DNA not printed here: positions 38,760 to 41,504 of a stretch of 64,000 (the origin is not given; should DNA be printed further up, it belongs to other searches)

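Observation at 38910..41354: Orphan VirD4/TraG-type coupling protein with a poly-acidic tail, embedded among housekeeping genes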

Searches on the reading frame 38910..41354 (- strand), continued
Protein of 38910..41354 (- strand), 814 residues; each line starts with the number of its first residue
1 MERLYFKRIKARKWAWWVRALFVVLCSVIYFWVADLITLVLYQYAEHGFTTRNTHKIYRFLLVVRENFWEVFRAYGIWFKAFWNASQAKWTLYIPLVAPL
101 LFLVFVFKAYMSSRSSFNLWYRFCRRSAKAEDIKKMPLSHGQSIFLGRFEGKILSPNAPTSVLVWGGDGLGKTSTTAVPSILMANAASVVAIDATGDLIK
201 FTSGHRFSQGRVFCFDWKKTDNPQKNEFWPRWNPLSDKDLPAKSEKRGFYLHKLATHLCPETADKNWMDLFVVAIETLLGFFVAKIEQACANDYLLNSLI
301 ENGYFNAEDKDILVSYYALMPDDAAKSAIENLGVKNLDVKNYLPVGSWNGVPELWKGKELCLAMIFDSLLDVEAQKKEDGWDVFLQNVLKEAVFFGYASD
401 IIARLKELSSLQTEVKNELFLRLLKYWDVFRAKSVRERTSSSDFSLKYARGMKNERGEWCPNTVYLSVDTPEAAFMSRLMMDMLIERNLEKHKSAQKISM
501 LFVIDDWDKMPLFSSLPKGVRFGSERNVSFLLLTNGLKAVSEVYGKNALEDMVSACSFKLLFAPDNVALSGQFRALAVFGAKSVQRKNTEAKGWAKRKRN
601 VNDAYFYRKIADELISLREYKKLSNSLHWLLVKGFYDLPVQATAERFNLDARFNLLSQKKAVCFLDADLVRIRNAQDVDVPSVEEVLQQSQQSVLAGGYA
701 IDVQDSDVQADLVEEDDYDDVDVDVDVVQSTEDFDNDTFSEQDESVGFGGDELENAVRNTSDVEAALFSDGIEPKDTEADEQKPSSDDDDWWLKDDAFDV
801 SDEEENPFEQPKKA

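Call 36: find_homologous_proteins(query=A2, max_evalue=1e-30)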
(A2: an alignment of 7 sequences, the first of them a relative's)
Query A2 (7 sequences) (1022 aa, profile of the alignment): 224 proteins with E <= 1e-30 among 8000 candidates; the best 120 are listed.
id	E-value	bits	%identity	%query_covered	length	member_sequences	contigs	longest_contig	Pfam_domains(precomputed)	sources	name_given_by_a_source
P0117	0.0e+0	1178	39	72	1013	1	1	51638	PF10412.16,PF02534.21,PF12696.14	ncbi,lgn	ncbi:MAG: type IV secretory system conjugative DNA transfer family protein [Alphaproteobacteria bact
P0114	0.0e+0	1094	100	100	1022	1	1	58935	PF10412.16,PF02534.21,PF12696.14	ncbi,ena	-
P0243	2.2e-287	973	36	65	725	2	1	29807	PF10412.16,PF02534.21,PF12696.14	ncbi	-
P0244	1.4e-268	911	34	68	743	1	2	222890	PF10412.16,PF02534.21,PF12696.14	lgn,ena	-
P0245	8.7e-266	902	35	69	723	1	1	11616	PF10412.16,PF02534.21,PF12696.14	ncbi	-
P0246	1.5e-261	888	34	68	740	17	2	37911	PF10412.16,PF02534.21,PF12696.14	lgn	-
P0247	6.1e-259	879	40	68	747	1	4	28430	PF10412.16,PF02534.21,PF12696.14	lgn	-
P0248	8.5e-257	872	39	68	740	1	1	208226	PF10412.16,PF02534.21,PF12696.14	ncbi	-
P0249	1.4e-256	872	39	68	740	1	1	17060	PF10412.16,PF02534.21,PF12696.14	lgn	-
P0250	2.0e-256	871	39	68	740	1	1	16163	PF10412.16,PF02534.21,PF12696.14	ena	-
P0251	2.1e-256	871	39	68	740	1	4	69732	PF10412.16,PF02534.21,PF12696.14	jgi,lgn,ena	-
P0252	2.5e-256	871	39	68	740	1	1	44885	PF10412.16,PF02534.21,PF12696.14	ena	-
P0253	2.6e-256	871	39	68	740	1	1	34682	PF10412.16,PF02534.21,PF12696.14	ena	-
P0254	2.7e-256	871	39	68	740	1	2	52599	PF10412.16,PF02534.21,PF12696.14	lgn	-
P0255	2.7e-256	871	39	68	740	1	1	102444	PF10412.16,PF02534.21,PF12696.14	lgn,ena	-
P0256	2.8e-256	871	39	68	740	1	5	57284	PF10412.16,PF02534.21,PF12696.14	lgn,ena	-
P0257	2.8e-256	871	38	68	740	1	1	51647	PF10412.16,PF02534.21,PF12696.14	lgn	-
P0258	3.1e-256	870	39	68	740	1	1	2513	PF10412.16,PF02534.21,PF12696.14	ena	-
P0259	3.8e-256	870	39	68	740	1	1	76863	PF10412.16,PF02534.21,PF12696.14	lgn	-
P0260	3.9e-256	870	39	68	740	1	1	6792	PF10412.16,PF02534.21,PF12696.14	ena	-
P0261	4.0e-256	870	39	68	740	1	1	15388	PF10412.16,PF02534.21,PF12696.14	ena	-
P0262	4.0e-256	870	39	68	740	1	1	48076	PF10412.16,PF02534.21,PF12696.14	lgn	-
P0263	4.0e-256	870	39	68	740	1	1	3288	PF10412.16,PF02534.21,PF12696.14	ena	-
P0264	4.0e-256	870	39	68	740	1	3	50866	PF10412.16,PF02534.21,PF12696.14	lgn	-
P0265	4.1e-256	870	39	68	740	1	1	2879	PF10412.16,PF02534.21,PF12696.14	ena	-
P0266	4.7e-256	870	39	68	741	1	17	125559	PF10412.16,PF02534.21,PF12696.14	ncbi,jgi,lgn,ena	-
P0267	4.7e-256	870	39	68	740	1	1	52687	PF10412.16,PF02534.21,PF12696.14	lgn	-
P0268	4.7e-256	870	38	68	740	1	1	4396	PF10412.16,PF02534.21,PF12696.14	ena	-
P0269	4.8e-256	870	39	68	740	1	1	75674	PF10412.16,PF02534.21,PF12696.14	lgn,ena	-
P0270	4.8e-256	870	39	68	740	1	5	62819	PF10412.16,PF02534.21,PF12696.14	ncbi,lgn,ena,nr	ncbi:MAG: type IV secretory system conjugative DNA transfer family protein [Azospirillum sp.]|nr:typ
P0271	4.9e-256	870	39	68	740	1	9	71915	PF10412.16,PF02534.21,PF12696.14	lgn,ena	-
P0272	4.9e-256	870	39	68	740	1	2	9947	PF10412.16,PF02534.21,PF12696.14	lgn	-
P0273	4.9e-256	870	39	68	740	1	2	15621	PF10412.16,PF02534.21,PF12696.14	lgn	-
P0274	5.0e-256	870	39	68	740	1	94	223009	PF10412.16,PF02534.21,PF12696.14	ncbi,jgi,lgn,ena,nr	ncbi:MAG: hypothetical protein BHW57_07650 [Azospirillum sp. 47_25]|nr:MAG: hypothetical protein BHW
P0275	5.0e-256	870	39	68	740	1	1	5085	PF10412.16,PF02534.21,PF12696.14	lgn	-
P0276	5.2e-256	870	39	68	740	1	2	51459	PF10412.16,PF02534.21,PF12696.14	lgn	-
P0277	5.6e-256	870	39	68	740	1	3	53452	PF10412.16,PF02534.21,PF12696.14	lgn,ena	-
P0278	5.7e-256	870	39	68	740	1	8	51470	PF10412.16,PF02534.21,PF12696.14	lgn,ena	-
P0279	5.8e-256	870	39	68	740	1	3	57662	PF10412.16,PF02534.21,PF12696.14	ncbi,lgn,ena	-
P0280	5.9e-256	870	39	68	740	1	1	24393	PF10412.16,PF02534.21,PF12696.14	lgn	-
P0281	5.9e-256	870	39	68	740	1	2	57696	PF10412.16,PF02534.21,PF12696.14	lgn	-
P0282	6.0e-256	870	39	68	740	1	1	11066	PF10412.16,PF02534.21,PF12696.14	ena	-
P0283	6.0e-256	870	39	68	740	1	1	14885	PF10412.16,PF02534.21,PF12696.14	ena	-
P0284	6.0e-256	870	40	68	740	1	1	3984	PF10412.16,PF02534.21,PF12696.14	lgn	-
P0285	6.1e-256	870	39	68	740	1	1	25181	PF10412.16,PF02534.21,PF12696.14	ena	-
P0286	6.2e-256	869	39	68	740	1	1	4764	PF10412.16,PF02534.21,PF12696.14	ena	-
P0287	6.4e-256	869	39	68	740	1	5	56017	PF10412.16,PF02534.21,PF12696.14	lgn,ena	-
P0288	6.4e-256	869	39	68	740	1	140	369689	PF10412.16,PF02534.21,PF12696.14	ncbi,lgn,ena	-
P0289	6.5e-256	869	39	68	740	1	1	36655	PF10412.16,PF02534.21,PF12696.14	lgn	-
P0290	6.8e-256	869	39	68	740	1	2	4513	PF10412.16,PF02534.21,PF12696.14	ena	-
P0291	6.9e-256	869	39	68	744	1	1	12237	PF10412.16,PF02534.21,PF12696.14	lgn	-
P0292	7.0e-256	869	39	68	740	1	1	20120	PF10412.16,PF02534.21,PF12696.14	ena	-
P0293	7.1e-256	869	39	68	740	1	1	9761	PF10412.16,PF02534.21,PF12696.14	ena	-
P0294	7.1e-256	869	39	68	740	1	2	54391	PF10412.16,PF02534.21,PF12696.14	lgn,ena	-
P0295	7.4e-256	869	39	68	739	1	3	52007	PF10412.16,PF02534.21,PF12696.14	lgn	-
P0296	7.4e-256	869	39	68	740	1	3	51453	PF10412.16,PF02534.21,PF12696.14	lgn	-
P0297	7.7e-256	869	39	68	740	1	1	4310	PF10412.16,PF02534.21,PF12696.14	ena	-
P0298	7.9e-256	869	39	68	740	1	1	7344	PF10412.16,PF02534.21,PF12696.14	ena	-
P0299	7.9e-256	869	39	68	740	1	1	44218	PF10412.16,PF02534.21,PF12696.14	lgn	-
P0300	8.4e-256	869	39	68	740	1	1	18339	PF10412.16,PF02534.21,PF12696.14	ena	-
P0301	8.5e-256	869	39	68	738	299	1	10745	PF10412.16,PF02534.21,PF12696.14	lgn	-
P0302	8.7e-256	869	39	68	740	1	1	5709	PF10412.16,PF02534.21,PF12696.14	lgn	-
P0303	8.7e-256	869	39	68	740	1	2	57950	PF10412.16,PF02534.21,PF12696.14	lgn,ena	-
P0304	9.7e-256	869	39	68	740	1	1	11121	PF10412.16,PF02534.21,PF12696.14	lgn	-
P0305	9.9e-256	869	39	68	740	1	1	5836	PF10412.16,PF02534.21,PF12696.14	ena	-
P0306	1.1e-255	869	39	68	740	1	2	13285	PF10412.16,PF02534.21,PF12696.14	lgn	-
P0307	1.1e-255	869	39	68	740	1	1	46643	PF10412.16,PF02534.21,PF12696.14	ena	-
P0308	1.1e-255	869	39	68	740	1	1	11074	PF10412.16,PF02534.21,PF12696.14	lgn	-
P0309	1.1e-255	869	39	68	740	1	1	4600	PF10412.16,PF02534.21,PF12696.14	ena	-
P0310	1.2e-255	869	39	68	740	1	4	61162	PF10412.16,PF02534.21,PF12696.14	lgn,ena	-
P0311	1.2e-255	869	39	68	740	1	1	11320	PF10412.16,PF02534.21,PF12696.14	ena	-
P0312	1.2e-255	869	39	68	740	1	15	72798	PF10412.16,PF02534.21,PF12696.14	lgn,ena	-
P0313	1.2e-255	869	39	68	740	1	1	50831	PF10412.16,PF02534.21,PF12696.14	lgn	-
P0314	1.2e-255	869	38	68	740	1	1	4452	PF10412.16,PF02534.21,PF12696.14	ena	-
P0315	1.2e-255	868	39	68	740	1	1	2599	PF10412.16,PF02534.21,PF12696.14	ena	-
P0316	1.3e-255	868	39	68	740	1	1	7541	PF10412.16,PF02534.21,PF12696.14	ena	-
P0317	1.3e-255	868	40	68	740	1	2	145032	PF10412.16,PF02534.21,PF12696.14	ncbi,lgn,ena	-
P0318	1.6e-255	868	39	68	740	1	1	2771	PF10412.16,PF02534.21,PF12696.14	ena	-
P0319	1.6e-255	868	39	68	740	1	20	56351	PF10412.16,PF02534.21,PF12696.14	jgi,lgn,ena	jgi:type IV secretion system protein VirD4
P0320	1.7e-255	868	39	68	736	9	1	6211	PF10412.16,PF02534.21,PF12696.14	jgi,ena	-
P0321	1.7e-255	868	39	68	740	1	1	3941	PF10412.16,PF02534.21,PF12696.14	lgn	-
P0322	2.0e-255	868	39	68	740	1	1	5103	PF10412.16,PF02534.21,PF12696.14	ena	-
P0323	2.1e-255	868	39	68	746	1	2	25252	PF10412.16,PF02534.21,PF12696.14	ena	-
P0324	2.2e-255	868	39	68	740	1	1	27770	PF10412.16,PF02534.21,PF12696.14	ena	-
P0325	2.2e-255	868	39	68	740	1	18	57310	PF10412.16,PF02534.21,PF12696.14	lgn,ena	-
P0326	2.3e-255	868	39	68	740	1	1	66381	PF10412.16,PF02534.21,PF12696.14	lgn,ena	-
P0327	2.6e-255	867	40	68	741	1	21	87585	PF10412.16,PF02534.21,PF12696.14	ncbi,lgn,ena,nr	ncbi:MAG: type IV secretory system conjugative DNA transfer family protein [Alphaproteobacteria bact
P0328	2.6e-255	867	39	68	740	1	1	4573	PF10412.16,PF02534.21,PF12696.14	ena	-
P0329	2.7e-255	867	39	68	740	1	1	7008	PF10412.16,PF02534.21,PF12696.14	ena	-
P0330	2.7e-255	867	39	68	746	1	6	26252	PF10412.16,PF02534.21,PF12696.14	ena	-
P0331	2.8e-255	867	39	68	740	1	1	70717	PF10412.16,PF02534.21,PF12696.14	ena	-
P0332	2.9e-255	867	39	68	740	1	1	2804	PF10412.16,PF02534.21,PF12696.14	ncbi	-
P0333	3.0e-255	867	40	68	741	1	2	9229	PF10412.16,PF02534.21,PF12696.14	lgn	-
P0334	3.0e-255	867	40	68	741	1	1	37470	PF10412.16,PF02534.21,PF12696.14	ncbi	-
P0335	3.2e-255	867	39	68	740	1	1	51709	PF10412.16,PF02534.21,PF12696.14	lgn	-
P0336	3.2e-255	867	39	68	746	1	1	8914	PF10412.16,PF02534.21,PF12696.14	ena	-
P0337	3.3e-255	867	39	68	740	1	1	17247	PF10412.16,PF02534.21,PF12696.14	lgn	-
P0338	3.7e-255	867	39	68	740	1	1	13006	PF10412.16,PF02534.21,PF12696.14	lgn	-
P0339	3.8e-255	867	39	68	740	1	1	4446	PF10412.16,PF02534.21,PF12696.14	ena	-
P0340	4.0e-255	867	39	68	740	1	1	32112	PF10412.16,PF02534.21,PF12696.14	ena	-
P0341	4.1e-255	867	39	68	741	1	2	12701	PF10412.16,PF02534.21,PF12696.14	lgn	-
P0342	4.7e-255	867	39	68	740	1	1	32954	PF10412.16,PF02534.21,PF12696.14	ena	-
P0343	5.4e-255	866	38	68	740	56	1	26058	PF10412.16,PF02534.21,PF12696.14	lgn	-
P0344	5.6e-255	866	39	68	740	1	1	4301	PF10412.16,PF02534.21,PF12696.14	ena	-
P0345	5.7e-255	866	39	68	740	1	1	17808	PF10412.16,PF02534.21,PF12696.14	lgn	-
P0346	6.5e-255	866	39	68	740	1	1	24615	PF10412.16,PF02534.21,PF12696.14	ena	-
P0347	6.9e-255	866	39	68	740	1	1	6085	PF10412.16,PF02534.21,PF12696.14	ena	-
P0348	6.9e-255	866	39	68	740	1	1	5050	PF10412.16,PF02534.21,PF12696.14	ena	-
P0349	6.9e-255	866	39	68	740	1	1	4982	PF10412.16,PF02534.21,PF12696.14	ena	-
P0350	7.0e-255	866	39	68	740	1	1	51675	PF10412.16,PF02534.21,PF12696.14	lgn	-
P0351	7.8e-255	866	38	68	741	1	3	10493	PF10412.16,PF02534.21,PF12696.14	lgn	-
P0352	8.7e-255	866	39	68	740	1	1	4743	PF10412.16,PF02534.21,PF12696.14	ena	-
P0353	8.9e-255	866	39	68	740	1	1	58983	PF10412.16,PF02534.21,PF12696.14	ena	-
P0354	9.5e-255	866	38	68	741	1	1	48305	PF10412.16,PF02534.21,PF12696.14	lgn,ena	-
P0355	1.0e-254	865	39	68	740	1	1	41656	PF10412.16,PF02534.21,PF12696.14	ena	-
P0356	1.3e-254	865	39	68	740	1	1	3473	PF10412.16,PF02534.21,PF12696.14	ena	-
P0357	1.7e-254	865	38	68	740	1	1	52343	PF10412.16,PF02534.21,PF12696.14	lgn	-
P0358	1.7e-254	865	39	68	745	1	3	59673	PF10412.16,PF02534.21,PF12696.14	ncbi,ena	-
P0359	1.8e-254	865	38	68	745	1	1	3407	PF10412.16,PF02534.21,PF12696.14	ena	-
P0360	2.1e-254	864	39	68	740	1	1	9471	PF10412.16,PF02534.21,PF12696.14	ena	-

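Call 37: find_encoding_contigs(protein=P0288, flank=10000, max_places=3)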
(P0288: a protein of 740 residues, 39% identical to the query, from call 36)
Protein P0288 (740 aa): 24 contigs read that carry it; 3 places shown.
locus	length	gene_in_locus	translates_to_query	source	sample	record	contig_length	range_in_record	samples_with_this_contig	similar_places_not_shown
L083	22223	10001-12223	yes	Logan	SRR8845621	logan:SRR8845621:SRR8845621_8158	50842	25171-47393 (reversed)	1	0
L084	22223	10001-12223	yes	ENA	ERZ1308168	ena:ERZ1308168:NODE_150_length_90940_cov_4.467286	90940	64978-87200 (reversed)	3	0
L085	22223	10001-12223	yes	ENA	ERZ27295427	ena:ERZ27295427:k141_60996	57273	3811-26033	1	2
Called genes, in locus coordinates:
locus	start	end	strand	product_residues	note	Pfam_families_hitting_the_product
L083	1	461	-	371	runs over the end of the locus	PF00990:GGDEF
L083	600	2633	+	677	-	PF00069:Pkinase (weak)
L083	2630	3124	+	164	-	-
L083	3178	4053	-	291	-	PF04542:Sigma70_r2, PF04545:Sigma70_r4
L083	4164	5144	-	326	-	PF01479:S4, PF00849:PseudoU_synth_2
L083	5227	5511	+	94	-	PF20082:DUF6476 (weak)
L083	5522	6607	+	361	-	-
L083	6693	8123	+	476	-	-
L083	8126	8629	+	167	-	-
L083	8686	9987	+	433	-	-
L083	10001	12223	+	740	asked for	PF02534:T4SS-DNA_transf, PF10412:TrwB_AAD_bind, PF12696:TraG-D_C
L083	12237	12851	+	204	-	-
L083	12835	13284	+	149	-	-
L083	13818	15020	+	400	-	PF00768:Peptidase_S11, PF13354:Beta-lactamase2, PF05036:SPOR (weak)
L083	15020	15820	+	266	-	PF09140:MipZ, PF10609:ParA, PF13614:AAA_31, PF01656:CbiA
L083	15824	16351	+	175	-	-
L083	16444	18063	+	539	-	PF02878:PGM_PMM_I, PF02879:PGM_PMM_II, PF02880:PGM_PMM_III, PF24947:PGM1_C_vert_fung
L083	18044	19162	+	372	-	-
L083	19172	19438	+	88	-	PF01313:Bac_export_3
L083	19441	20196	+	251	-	PF01311:Bac_export_1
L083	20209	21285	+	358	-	PF01312:Bac_export_2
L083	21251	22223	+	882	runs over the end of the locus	PF00989:PAS (faint), PF13188:PAS_8 (faint), PF08448:PAS_4 (weak), PF13426:PAS_9, PF00512:HisKA, PF02518:HATPase_c, PF00072:Response_reg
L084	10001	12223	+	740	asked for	PF02534:T4SS-DNA_transf, PF10412:TrwB_AAD_bind, PF12696:TraG-D_C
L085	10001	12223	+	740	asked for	PF02534:T4SS-DNA_transf, PF10412:TrwB_AAD_bind, PF12696:TraG-D_C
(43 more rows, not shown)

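Call 38: find_encoding_contigs(protein=P0117, flank=10000, max_places=2)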
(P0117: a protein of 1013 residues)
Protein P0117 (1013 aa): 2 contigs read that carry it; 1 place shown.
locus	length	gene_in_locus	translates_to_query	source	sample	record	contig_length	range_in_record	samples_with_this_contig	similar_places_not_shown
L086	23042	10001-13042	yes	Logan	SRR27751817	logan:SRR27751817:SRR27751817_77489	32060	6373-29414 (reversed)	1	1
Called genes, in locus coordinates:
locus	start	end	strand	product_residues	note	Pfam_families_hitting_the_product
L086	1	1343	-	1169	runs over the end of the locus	PF13395:HNH_4 (faint), PF18541:RuvC_III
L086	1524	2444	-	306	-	PF01867:Cas_Cas1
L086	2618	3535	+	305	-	PF00892:EamA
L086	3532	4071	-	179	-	PF13673:Acetyltransf_10, PF00583:Acetyltransf_1, PF13508:Acetyltransf_7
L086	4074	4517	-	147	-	-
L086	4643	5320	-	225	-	PF00132:Hexapep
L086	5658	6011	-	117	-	-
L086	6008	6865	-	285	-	PF20434:BD-FAE (faint), PF00561:Abhydrolase_1, PF12146:Hydrolase_4, PF12697:Abhydrolase_6 (weak)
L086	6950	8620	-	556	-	PF01268:FTHFS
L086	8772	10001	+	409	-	PF13599:Pentapeptide_4, PF13576:Pentapeptide_3, PF00805:Pentapeptide, PF13576:Pentapeptide_3 (weak), PF00805:Pentapeptide (weak)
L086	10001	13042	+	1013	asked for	PF02534:T4SS-DNA_transf, PF10412:TrwB_AAD_bind (weak), PF12696:TraG-D_C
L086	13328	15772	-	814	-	PF00343:Phosphorylase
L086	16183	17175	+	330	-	PF00702:Hydrolase, PF13419:HAD_2 (faint), PF13242:Hydrolase_like (weak)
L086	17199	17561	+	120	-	-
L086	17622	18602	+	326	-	PF00702:Hydrolase, PF13419:HAD_2 (faint), PF13242:Hydrolase_like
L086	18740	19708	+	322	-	PF00702:Hydrolase, PF13419:HAD_2 (faint), PF13242:Hydrolase_like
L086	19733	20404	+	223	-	PF01135:PCMT, PF05175:MTS (faint), PF13489:Methyltransf_23 (weak), PF13847:Methyltransf_31, PF13649:Methyltransf_25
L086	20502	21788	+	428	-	PF02321:OEP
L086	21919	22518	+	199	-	PF10691:DUF2497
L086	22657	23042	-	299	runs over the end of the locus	PF00892:EamA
